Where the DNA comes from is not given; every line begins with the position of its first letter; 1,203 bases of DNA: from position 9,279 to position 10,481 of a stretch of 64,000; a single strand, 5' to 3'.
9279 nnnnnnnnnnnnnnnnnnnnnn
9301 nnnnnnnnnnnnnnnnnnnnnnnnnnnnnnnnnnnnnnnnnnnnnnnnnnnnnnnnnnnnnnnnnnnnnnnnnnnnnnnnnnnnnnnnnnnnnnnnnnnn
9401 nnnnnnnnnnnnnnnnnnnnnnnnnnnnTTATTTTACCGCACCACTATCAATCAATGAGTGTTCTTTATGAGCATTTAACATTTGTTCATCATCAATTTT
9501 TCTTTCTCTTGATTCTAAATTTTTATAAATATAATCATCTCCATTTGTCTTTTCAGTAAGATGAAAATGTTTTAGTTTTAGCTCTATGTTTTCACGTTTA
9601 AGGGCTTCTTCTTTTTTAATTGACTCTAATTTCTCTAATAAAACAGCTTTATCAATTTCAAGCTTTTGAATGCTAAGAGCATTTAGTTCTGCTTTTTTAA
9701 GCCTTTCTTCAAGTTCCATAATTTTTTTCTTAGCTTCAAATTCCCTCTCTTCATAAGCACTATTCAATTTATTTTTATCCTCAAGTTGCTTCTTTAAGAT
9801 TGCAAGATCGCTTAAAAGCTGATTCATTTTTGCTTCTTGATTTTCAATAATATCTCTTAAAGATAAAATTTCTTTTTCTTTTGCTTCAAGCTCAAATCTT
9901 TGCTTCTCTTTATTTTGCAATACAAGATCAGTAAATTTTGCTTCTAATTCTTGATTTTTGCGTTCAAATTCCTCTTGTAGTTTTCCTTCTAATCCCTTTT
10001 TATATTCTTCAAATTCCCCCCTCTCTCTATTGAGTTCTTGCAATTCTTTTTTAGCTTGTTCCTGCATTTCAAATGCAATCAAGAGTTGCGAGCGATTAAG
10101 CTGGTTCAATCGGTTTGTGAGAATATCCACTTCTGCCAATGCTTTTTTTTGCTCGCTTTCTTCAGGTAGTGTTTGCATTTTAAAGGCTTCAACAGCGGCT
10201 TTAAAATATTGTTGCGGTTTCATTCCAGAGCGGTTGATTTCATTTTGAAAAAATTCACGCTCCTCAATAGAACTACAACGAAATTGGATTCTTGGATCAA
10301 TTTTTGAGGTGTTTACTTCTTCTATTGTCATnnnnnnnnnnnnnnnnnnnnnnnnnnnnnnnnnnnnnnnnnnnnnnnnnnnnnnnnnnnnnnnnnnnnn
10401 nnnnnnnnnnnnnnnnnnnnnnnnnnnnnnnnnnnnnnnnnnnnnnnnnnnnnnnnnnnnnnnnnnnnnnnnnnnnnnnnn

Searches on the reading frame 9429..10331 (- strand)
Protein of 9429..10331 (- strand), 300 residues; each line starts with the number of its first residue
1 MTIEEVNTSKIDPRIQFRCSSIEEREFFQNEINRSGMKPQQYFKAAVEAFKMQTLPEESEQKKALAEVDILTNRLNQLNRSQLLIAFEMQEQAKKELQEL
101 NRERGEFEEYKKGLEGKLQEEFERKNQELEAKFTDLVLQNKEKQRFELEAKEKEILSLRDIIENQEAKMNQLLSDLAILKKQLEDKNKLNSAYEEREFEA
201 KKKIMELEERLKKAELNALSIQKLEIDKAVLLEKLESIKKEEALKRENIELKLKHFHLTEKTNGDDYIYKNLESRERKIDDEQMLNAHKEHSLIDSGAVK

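Call 10: search_protein_families(library=pfam, proteins=[window:9429-10331:-])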
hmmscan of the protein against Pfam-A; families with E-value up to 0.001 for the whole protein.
window:9429-10331:- (300 aa): 0 families

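Call 59: search_protein_families(library=pfam, proteins=[window:9429-10331:-])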
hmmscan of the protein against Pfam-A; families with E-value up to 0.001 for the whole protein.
window:9429-10331:- (300 aa): 0 families
